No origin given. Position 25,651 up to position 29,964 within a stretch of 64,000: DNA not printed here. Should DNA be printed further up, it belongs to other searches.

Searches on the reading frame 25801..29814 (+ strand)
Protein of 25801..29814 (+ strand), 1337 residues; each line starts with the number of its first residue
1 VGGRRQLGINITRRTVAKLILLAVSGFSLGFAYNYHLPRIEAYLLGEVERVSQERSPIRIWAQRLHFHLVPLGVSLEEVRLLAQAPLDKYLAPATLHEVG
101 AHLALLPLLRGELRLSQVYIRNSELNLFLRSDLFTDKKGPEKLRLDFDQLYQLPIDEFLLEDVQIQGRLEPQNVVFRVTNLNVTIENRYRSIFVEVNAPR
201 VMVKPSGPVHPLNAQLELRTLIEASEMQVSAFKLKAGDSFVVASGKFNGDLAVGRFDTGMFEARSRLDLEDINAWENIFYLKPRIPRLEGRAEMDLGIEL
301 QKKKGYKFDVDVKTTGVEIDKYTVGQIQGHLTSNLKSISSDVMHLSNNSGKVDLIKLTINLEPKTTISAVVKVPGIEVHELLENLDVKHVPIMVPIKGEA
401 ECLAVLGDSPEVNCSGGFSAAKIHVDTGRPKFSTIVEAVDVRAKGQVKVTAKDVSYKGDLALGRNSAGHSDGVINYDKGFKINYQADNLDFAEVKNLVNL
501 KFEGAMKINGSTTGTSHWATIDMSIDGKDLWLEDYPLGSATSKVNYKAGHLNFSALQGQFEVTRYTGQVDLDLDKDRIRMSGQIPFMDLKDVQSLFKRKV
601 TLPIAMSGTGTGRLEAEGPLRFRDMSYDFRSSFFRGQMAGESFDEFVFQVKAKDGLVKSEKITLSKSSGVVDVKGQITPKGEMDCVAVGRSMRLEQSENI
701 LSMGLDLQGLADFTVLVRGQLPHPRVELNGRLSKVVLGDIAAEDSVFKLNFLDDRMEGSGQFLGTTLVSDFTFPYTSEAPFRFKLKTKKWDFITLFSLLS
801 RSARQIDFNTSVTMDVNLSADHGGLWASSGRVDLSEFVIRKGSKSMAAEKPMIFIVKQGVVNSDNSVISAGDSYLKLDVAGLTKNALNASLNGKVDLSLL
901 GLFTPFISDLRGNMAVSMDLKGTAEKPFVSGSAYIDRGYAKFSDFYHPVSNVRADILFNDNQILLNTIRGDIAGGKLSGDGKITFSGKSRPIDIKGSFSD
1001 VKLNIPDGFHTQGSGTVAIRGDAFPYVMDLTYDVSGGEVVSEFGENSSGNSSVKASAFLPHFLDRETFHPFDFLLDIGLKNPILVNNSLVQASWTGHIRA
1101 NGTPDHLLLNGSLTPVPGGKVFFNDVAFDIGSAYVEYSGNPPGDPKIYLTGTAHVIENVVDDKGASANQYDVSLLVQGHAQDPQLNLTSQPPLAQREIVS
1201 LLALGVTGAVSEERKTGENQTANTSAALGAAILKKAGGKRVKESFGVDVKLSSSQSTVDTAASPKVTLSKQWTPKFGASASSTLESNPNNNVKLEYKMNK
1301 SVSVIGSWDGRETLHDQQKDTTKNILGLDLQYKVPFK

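Call 44: search_protein_families(library=pfam, proteins=[window:25801-29814:+], max_evalue=0.001)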
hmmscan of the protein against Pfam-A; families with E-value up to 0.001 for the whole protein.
window:25801-29814:+ (1337 aa): 2 families
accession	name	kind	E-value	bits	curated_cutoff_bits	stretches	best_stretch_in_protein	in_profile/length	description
PF04357.19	TamB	-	3e-41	142.4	22.4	1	972-1336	7-381/381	TamB, inner membrane protein subunit of TAM complex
PF05170.20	AsmA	-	0.00017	21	29.8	0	65-129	56-119/607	AsmA family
